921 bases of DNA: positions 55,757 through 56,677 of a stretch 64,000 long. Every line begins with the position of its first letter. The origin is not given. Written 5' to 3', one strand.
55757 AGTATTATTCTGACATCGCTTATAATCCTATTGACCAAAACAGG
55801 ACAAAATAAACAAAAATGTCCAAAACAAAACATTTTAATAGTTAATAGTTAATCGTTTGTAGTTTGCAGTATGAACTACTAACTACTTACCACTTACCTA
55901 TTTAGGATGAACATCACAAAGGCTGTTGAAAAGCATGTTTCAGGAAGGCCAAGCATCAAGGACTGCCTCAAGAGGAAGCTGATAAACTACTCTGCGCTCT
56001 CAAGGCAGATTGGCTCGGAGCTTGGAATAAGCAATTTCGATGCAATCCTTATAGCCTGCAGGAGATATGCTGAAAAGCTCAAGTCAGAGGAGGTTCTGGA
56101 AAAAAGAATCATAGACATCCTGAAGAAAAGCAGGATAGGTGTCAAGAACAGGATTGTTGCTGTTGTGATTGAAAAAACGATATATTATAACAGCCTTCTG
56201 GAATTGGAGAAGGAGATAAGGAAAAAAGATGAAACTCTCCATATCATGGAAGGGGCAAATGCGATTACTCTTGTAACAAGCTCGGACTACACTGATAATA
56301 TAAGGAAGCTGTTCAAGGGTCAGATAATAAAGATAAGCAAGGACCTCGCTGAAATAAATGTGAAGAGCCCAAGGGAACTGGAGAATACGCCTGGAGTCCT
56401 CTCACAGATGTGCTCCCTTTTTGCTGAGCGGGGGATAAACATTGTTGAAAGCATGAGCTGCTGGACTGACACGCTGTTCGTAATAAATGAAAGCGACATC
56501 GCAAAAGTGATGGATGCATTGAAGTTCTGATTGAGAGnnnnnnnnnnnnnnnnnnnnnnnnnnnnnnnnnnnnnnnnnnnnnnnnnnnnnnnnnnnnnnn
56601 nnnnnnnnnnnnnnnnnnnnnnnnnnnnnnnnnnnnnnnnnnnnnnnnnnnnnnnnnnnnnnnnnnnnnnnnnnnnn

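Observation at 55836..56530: Divergent HTH + ACT-domain regulator next to argB, preceded by its own repeat array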

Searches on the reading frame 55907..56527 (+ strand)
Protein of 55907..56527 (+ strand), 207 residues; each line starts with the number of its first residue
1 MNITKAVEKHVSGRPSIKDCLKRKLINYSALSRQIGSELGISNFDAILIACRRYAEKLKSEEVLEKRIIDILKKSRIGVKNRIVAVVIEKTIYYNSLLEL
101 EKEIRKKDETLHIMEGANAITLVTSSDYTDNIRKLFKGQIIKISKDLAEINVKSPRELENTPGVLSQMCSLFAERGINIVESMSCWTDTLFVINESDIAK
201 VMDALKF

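Call 3: search_protein_families(library=pfam, proteins=[window:55907-56527:+], max_evalue=10)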
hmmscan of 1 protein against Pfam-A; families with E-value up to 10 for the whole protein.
window:55907-56527:+ (207 aa): 6 families
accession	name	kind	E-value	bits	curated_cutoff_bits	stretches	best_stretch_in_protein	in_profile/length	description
PF22629.2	ACT_AHAS_ss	-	3.5e-07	30.7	27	1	159-188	6-34/67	AHAS small subunit-like ACT domain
PF01842.31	ACT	-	4.8e-07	29.9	27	1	158-206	7-62/66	ACT domain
PF13840.12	ACT_7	-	3.8e-06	27.1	27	1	144-205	3-63/65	ACT domain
PF24367.1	DUF7523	-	2.2e-05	25.2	27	1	9-79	8-74/158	Family of unknown function (DUF7523)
PF22468.2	ACT_9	-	6.4e-05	23.1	27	1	158-205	8-57/61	ACT domain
PF04079.22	SMC_ScpB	-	0.008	16.2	27.4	1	85-145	21-83/160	Segregation and condensation complex subunit ScpB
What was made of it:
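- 55907..56530 (+): Gene for the 207-aa DUF7523-like + tandem-ACT protein (stop codon included). Pfam ACT, ACT_7, ACT_AHAS_ss and DUF7523 in call 3.
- On ACT domain superfamily (PF01842 / PF13840 ACT_7): ACT 29.9 bits, ACT_7 27.1 bits and ACT_AHAS_ss 30.7 bits, all against a cut-off of 27 (call 3).
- On Aspartokinase (the name some sources give it): The protein is 207 aa with no AA_kinase match (call 3).
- On Pfam DUF7523: The window protein scores 25.2 bits (call 3).
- On Lrp/AsnC family: Neither domain appears among the Pfam matches at E up to 10 (call 3).
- Closest known: Lrp/AsnC-family regulators with a RAM domain. Different: No HTH_AsnC or AsnC_trans_reg match was found (call 3).
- Closest known: Aspartokinase regulatory. 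Different: There is no amino-acid-kinase catalytic domain (call 3).
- Closest known: Pfam DUF7523. Different: The window protein scores 25.2 bits against a cut-off of 27 (call 3).
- Checked: The C-terminus has an ACT fold: Pfam ACT, ACT_7 and ACT_AHAS_ss all score above their cut-offs (call 3). The DUF7523 score of 25.2 bits is below the gathering score of 27 (call 3).
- The window protein falls 1.8 bits short of the DUF7523 gathering score (call 3).
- Tried and rejected: Rejected, because there is no kinase domain (call 3).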

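Call 4: search_protein_families(library=ncbifam, proteins=[window:55907-56527:+], max_evalue=10)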
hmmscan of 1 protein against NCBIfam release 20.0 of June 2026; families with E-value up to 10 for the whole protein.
window:55907-56527:+ (207 aa): 13 families
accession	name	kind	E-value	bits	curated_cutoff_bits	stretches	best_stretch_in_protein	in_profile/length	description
NF005159.0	PRK06635.2-3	equivalog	7e-07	28.6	379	1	82-205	269-401/406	aspartate kinase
TIGR00119.1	acolac_sm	equivalog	3.9e-05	23.7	56.9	1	158-188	9-39/158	acetolactate synthase small subunit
TIGR00656.1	asp_kin_monofn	equivalog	0.00013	21.1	402.25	1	134-205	255-400/407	aspartate kinase, monofunctional class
NF008864.0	PRK11895.1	equivalog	0.00031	20.5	119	1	158-183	10-34/164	acetolactate synthase small subunit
TIGR00657.1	asp_kinases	subfamily_domain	0.00038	19.7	208.7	1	63-205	316-436/442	aspartate kinase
NF006036.0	PRK08178.1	equivalog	0.0013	18.6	128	1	156-185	19-47/102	acetolactate synthase small subunit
TIGR01327.1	PGDH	equivalog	0.0018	17.1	454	1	13-180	311-480/525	phosphoglycerate dehydrogenase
NF006352.0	PRK08577.1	equivalog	0.0029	17.6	140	1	132-184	41-89/136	hypothetical protein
NF005160.0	PRK06635.2-4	equivalog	0.0097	14.7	657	1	141-197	317-380/392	aspartate kinase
NF003361.0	PRK04435.1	equivalog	0.017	14.9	131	1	79-180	11-99/148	ACT domain-containing protein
TIGR01076.1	sortase_fam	subfamily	0.025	14.4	39.35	1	104-136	89-123/136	sortase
NF008759.0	PRK11790.1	equivalog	0.033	12.9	404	1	159-183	347-371/410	phosphoglycerate dehydrogenase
NF008422.0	PRK11249.1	equivalog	0.16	10.3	1102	1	22-117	541-633/752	catalase HPII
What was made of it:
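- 56132..56527 (+): Aspartokinase-type tandem ACT module (aa 76-207). The second ACT carries the invariant Gly163 in the beta1-alpha1 loop (ENTPGV) and Asn178. NCBIfam aligns aspartate kinase positions 269-401 to residues 82-205 (call 4).
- On Aspartokinase (the name some sources give it): Only aspartokinase positions 269-401 align (call 4).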

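Call 5: search_solved_structures(query=window:55907-56527:+, max_evalue=10, show_alignments=3)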
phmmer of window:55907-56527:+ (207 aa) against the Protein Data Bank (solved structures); distinct sequences matched with E-value up to 10: 20.
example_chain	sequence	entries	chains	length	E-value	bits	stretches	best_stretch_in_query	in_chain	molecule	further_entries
27ws_A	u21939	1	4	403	0.051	16.5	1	159-204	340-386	D-3-phosphoglycerate dehydrogenase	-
2f1f_A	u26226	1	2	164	0.14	15.2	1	158-184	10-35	Acetolactate synthase isozyme III small subunit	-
7lkm_A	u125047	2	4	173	0.17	14.8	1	21-109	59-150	Pilus biogenesis protein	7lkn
2lvw_A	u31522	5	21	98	0.24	14.4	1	156-185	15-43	Acetolactate synthase isozyme 1 small subunit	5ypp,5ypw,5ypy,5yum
2fgc_A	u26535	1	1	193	0.27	14.2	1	158-180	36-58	acetolactate synthase, small subunit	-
2pc6_A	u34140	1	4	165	0.4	13.6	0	158-184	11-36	Probable acetolactate synthase isozyme III (Small subunit)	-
6lpi_E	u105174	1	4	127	0.4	13.6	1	156-185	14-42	Acetolactate synthase isozyme 1 small subunit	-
2p9g_A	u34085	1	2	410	0.43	13.5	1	158-182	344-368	D-3-phosphoglycerate dehydrogenase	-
2p9c_A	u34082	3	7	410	0.48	13.4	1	158-182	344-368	D-3-phosphoglycerate dehydrogenase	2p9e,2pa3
1sc6_A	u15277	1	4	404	0.53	13.2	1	159-182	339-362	D-3-phosphoglycerate dehydrogenase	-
8wgh_G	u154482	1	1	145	0.59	13.1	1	31-78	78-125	Photosystem I reaction center subunit VIII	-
1psd_A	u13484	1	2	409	0.63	13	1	159-182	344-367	D-3-PHOSPHOGLYCERATE DEHYDROGENASE (PHOSPHOGLYCERATE DEHYDROGENASE)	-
1yba_A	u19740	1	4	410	0.64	13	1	159-182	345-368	D-3-phosphoglycerate dehydrogenase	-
2o01_G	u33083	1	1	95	0.7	12.8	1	30-78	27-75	Photosystem I reaction center subunit V, chloroplast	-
9grx_g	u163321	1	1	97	0.74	12.8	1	30-78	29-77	Photosystem I reaction center subunit V, chloroplastic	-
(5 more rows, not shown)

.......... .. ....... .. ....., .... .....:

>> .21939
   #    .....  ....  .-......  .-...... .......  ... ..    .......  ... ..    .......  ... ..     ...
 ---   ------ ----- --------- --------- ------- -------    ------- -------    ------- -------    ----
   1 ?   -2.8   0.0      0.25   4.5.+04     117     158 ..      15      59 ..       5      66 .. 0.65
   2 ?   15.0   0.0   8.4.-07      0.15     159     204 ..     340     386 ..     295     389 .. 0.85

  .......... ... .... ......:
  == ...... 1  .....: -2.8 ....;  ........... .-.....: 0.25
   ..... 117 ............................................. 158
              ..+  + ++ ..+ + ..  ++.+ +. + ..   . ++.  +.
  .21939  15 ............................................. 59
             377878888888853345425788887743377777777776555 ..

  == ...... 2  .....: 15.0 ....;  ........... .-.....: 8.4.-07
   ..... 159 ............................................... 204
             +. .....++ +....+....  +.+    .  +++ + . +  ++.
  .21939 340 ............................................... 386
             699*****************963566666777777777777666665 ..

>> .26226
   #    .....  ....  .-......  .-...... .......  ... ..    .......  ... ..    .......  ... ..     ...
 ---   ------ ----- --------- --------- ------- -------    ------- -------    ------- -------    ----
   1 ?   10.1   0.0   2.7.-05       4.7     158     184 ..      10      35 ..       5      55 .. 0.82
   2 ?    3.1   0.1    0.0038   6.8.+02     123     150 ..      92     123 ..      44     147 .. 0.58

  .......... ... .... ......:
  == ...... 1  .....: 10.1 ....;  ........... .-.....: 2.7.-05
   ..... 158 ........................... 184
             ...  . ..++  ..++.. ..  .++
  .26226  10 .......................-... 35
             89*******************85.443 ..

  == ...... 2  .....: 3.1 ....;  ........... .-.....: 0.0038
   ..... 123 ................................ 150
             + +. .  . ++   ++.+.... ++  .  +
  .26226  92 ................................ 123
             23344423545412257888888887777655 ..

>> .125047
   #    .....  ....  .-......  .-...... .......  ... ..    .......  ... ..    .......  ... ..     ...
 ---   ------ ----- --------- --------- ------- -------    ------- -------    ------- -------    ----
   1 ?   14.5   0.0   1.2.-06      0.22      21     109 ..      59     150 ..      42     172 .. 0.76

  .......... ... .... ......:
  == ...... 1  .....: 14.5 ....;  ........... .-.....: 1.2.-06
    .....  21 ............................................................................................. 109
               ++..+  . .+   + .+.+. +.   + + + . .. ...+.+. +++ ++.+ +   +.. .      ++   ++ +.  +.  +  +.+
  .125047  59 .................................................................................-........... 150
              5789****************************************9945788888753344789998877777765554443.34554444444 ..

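Call 8: find_homologous_proteins(query=window:55907-56527:+, max_evalue=0.001)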
Query window:55907-56527:+ (207 aa): 608 proteins with E <= 0.001 among 985 candidates; the best 120 are listed.
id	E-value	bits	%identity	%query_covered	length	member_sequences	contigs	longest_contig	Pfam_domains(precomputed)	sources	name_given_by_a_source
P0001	3.9e-123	426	99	100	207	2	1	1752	PF24367.2,PF22629.3,PF01842.32,PF13840.13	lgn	-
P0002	6.2e-108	377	85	100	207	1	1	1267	PF22468.3,PF22629.3,PF01842.32,PF13840.13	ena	-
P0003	2.3e-92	326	74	100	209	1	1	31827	PF13840.13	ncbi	-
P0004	9.5e-92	324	72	100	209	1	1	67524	PF22468.3,PF13840.13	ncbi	-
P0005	5.8e-88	311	69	100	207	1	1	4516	PF24367.2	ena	-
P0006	1.2e-86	307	68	100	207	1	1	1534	PF24367.2,PF13840.13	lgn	-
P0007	2.2e-86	306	68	100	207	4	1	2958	PF13840.13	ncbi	-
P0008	5.6e-86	305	69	100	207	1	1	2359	PF13840.13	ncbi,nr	ncbi:ACT domain-containing protein [Candidatus Woesearchaeota archaeon]|nr:ACT domain-containing pro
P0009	1.2e-84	301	68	100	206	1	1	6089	PF13840.13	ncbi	-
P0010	1.7e-82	294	67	100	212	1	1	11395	-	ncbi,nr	ncbi:hypothetical protein HY640_05280 [Candidatus Woesearchaeota archaeon]|nr:hypothetical protein [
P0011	8.4e-79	282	60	100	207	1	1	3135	-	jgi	jgi:hypothetical protein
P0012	3.0e-78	280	63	100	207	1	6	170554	PF22468.3,PF24367.2,PF13840.13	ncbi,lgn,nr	ncbi:ACT domain-containing protein [Candidatus Woesearchaeota archaeon]|nr:ACT domain-containing pro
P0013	5.2e-78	279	62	100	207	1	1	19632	PF24367.2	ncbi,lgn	-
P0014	1.0e-76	275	60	100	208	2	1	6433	-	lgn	-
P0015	1.5e-76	274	60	100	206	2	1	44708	-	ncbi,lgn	-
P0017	1.6e-74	268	60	100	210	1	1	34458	PF13840.13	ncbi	-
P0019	4.4e-74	266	59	100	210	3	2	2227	PF13840.13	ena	-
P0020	4.7e-74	266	59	100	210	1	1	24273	PF13840.13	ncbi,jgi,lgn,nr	ncbi:ACT domain-containing protein [Candidatus Woesearchaeota archaeon]|nr:ACT domain-containing pro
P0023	9.3e-74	265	60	100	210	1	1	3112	PF24367.2,PF13840.13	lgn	-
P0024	9.5e-74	265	59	100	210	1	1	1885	PF13840.13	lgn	-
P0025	1.5e-73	265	59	100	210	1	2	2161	PF22468.3,PF13840.13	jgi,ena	-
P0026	1.6e-73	264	58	99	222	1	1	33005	PF13840.13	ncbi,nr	ncbi:ACT domain-containing protein [Candidatus Woesearchaeota archaeon]|nr:ACT domain-containing pro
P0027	1.6e-73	264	59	100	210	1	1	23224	PF13840.13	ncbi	-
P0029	2.1e-73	264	59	100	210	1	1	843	PF13840.13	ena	-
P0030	2.3e-73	264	60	100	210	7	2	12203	PF22468.3,PF13840.13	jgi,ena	-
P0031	2.7e-73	264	61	100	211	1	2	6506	PF24367.2,PF13840.13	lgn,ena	-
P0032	2.8e-73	264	59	100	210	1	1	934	PF13840.13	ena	-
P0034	3.9e-73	263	58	100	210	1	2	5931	PF13840.13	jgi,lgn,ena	-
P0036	5.3e-73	263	59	100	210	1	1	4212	PF13840.13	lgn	-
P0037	5.6e-73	263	59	100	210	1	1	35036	PF22468.3,PF13840.13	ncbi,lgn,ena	-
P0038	7.4e-73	262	60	100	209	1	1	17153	PF24367.2,PF13840.13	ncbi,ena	-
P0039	1.0e-72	262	58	100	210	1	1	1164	PF13840.13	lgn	-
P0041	1.2e-72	262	59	100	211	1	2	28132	PF13840.13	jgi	-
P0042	1.6e-72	261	59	100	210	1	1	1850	PF24367.2,PF13840.13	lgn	-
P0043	1.6e-72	261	58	100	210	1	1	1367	PF22468.3,PF13840.13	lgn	-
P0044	2.1e-72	261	59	100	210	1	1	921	PF13840.13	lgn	-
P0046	4.3e-72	260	58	100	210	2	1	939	PF13840.13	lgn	-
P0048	6.0e-72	259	56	100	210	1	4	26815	PF13840.13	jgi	-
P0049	7.0e-72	259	55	100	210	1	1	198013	PF13840.13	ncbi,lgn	-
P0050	7.1e-72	259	58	100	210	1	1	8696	PF24367.2,PF13840.13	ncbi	ncbi:MAG: ACT domain-containing protein [Nanoarchaeota archaeon]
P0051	7.9e-72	259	57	100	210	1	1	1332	PF13840.13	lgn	-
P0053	1.4e-71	258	59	100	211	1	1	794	PF22468.3,PF13840.13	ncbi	-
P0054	1.4e-71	258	58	100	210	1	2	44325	PF24367.2,PF13840.13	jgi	-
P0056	1.4e-71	258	59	100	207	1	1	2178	PF13840.13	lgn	-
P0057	2.0e-71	258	59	100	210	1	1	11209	PF13840.13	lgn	-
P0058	2.2e-71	257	59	100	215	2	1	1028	PF13840.13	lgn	-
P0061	5.5e-71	256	60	100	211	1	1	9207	PF13840.13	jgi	-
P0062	7.2e-71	256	58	100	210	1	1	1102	PF13840.13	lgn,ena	-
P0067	1.3e-70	255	58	100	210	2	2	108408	PF24367.2,PF13840.13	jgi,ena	-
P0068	1.5e-70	255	57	100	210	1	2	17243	PF22468.3,PF13840.13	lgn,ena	-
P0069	1.8e-70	254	58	100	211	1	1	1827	PF22468.3,PF13840.13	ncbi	-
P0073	6.6e-70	253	56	100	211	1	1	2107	PF22468.3,PF13840.13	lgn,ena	-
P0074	7.5e-70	252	56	100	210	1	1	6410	PF13840.13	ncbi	ncbi:MAG: ACT domain-containing protein [Nanoarchaeota archaeon]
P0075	1.1e-69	252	56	100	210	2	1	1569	PF13840.13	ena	-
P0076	1.2e-69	252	56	100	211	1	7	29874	PF13840.13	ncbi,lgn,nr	ncbi:hypothetical protein HYS31_05925 [Candidatus Woesearchaeota archaeon]|nr:hypothetical protein [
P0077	1.2e-69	252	57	100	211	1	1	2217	PF22468.3,PF24367.2,PF13840.13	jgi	-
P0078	1.2e-69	252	57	100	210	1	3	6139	PF24367.2,PF13840.13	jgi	jgi:aspartokinase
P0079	1.3e-69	252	56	100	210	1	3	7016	PF13840.13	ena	-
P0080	1.6e-69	251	56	100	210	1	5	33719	PF22468.3,PF13840.13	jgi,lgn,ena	-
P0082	2.0e-69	251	56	100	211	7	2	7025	PF13840.13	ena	-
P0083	2.3e-69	251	55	100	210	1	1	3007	PF22468.3,PF01842.32,PF13840.13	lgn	-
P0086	4.4e-69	250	57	100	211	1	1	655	PF13840.13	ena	-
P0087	4.5e-69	250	55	100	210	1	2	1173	PF22468.3,PF13840.13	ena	-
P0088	4.5e-69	250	58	100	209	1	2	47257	PF13840.13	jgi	-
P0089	4.6e-69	250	58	100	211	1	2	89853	PF13840.13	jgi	-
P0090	4.8e-69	250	56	100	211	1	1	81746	PF22468.3,PF24367.2,PF13840.13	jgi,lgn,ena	-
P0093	7.6e-69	249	56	100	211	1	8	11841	PF24367.2,PF13840.13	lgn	-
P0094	8.2e-69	249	56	100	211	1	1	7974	PF13840.13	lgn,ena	-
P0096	1.2e-68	248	56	100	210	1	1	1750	PF13840.13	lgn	-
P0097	1.5e-68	248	57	100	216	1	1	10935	PF13840.13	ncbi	-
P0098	1.6e-68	248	57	100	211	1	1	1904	PF22468.3,PF24367.2,PF13840.13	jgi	-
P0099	1.7e-68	248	56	100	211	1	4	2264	PF13840.13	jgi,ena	-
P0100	2.5e-68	247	55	100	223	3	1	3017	PF13840.13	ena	-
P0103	3.9e-68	247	57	100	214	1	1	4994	PF13840.13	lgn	-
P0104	4.2e-68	247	53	100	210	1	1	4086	PF13840.13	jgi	-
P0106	4.6e-68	247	55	100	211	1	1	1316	PF13840.13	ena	-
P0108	4.8e-68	247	56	100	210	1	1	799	PF24367.2,PF13840.13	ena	-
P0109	4.9e-68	246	54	100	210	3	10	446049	PF13840.13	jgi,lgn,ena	jgi:aspartokinase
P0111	5.0e-68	246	54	100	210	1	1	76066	PF13840.13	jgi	jgi:aspartokinase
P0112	5.1e-68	246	57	100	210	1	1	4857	PF22468.3,PF01842.32,PF13840.13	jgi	-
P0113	6.2e-68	246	56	100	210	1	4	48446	PF13840.13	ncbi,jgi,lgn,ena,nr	ncbi:MAG: ACT domain-containing protein [Nanoarchaeota archaeon]|nr:ACT domain-containing protein [N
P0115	8.2e-68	246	56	100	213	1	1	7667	PF22468.3,PF13840.13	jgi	-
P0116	8.3e-68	246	55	100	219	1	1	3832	PF13840.13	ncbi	-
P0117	8.6e-68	246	55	100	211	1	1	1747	PF22468.3,PF24367.2,PF13840.13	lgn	-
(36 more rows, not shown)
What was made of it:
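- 55907..56530 (+): 608 homologs, mostly full length, in call 8.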

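Call 10: find_encoding_contigs(protein=P0004, flank=6000, max_places=2)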
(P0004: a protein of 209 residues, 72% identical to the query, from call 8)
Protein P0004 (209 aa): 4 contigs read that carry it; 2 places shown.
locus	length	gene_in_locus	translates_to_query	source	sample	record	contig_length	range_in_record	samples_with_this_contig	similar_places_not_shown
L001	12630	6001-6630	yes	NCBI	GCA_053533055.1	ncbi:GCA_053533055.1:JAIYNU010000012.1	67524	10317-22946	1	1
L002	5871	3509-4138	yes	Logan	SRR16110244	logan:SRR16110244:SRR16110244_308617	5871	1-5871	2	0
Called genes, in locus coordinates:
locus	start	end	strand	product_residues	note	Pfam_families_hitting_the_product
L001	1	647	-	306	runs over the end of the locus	PF02729:OTCace_N, PF00185:OTCace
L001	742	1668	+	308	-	-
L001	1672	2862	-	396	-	PF00206:Lyase_1, PF14698:ASL_C2 (weak)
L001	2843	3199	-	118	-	-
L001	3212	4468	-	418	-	PF00764:Arginosuc_synth, PF06508:QueC (weak), PF20979:Arginosuc_syn_C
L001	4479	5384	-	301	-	PF02729:OTCace_N, PF00185:OTCace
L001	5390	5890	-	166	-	PF00583:Acetyltransf_1, PF13673:Acetyltransf_10, PF13508:Acetyltransf_7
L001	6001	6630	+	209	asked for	PF22468:ACT_9 (faint), PF13840:ACT_7 (weak)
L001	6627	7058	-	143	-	PF00583:Acetyltransf_1, PF13508:Acetyltransf_7 (weak)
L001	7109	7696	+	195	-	PF27325:MJ0538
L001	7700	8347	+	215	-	PF04079:SMC_ScpB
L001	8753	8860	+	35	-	-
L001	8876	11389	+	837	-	PF00521:DNA_topoisoIV, PF03989:DNA_gyraseA_C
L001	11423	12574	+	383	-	PF02926:THUMP, PF01170:UPF0020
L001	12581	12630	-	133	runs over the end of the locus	PF00582:Usp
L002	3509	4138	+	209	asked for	PF22468:ACT_9 (faint), PF13840:ACT_7 (weak)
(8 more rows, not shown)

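Call 11: find_encoding_contigs(protein=P0012, flank=6000, max_places=2)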
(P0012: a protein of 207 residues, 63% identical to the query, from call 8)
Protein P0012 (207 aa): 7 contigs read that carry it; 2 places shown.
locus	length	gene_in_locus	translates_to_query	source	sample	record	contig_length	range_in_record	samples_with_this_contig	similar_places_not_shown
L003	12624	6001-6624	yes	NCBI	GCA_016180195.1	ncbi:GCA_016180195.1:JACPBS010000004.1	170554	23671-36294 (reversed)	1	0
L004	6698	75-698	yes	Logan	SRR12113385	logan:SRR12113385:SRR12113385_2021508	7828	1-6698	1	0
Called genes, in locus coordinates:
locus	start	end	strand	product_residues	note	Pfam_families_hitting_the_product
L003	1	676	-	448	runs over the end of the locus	-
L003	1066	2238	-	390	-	PF00206:Lyase_1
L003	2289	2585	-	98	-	-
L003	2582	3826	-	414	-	PF00764:Arginosuc_synth, PF06508:QueC (weak), PF20979:Arginosuc_syn_C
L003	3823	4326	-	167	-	PF00583:Acetyltransf_1, PF13673:Acetyltransf_10 (weak), PF13508:Acetyltransf_7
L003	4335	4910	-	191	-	-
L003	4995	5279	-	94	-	-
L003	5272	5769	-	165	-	PF11848:DUF3368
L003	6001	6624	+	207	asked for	PF24367:DUF7523 (faint), PF22468:ACT_9 (faint), PF13840:ACT_7 (faint)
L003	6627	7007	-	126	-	PF00583:Acetyltransf_1, PF13508:Acetyltransf_7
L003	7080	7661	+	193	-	PF27325:MJ0538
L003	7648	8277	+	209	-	PF04079:SMC_ScpB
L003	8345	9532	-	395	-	PF02773:S-AdoMet_synt_C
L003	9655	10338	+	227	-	-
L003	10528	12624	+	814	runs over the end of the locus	PF00521:DNA_topoisoIV, PF03989:DNA_gyraseA_C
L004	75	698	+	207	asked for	PF24367:DUF7523 (faint), PF22468:ACT_9 (faint), PF13840:ACT_7 (faint)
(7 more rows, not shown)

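Call 12: find_encoding_contigs(protein=P0109, flank=6000, max_places=2)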
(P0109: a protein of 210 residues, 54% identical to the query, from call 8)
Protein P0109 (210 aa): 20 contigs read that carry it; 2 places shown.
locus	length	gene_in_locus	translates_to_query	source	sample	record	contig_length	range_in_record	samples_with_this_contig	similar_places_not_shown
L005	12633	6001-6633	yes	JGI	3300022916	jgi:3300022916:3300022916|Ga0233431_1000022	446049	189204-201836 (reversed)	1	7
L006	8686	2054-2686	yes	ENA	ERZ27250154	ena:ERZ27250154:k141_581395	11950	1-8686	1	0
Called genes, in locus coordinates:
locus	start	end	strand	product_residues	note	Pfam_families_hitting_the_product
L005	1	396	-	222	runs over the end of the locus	PF04967:HTH_10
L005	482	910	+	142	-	-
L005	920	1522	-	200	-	PF00069:Pkinase, PF07714:PK_Tyr_Ser-Thr (weak), PF01163:RIO1, PF03109:ABC1 (weak)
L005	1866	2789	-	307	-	PF01015:Ribosomal_S3Ae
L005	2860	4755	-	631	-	PF02518:HATPase_c, PF00204:DNA_gyraseB, PF01751:Toprim, PF00986:DNA_gyraseB_C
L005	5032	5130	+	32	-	-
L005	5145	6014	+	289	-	PF03881:Fructosamin_kin, PF01636:APH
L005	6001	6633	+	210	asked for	PF13840:ACT_7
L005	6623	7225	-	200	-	PF00925:GTP_cyclohydro2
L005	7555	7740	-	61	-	-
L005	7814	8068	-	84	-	-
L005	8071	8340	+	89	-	-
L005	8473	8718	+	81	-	-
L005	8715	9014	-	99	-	-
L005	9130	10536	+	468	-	PF02878:PGM_PMM_I, PF02879:PGM_PMM_II, PF02880:PGM_PMM_III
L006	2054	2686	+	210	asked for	PF13840:ACT_7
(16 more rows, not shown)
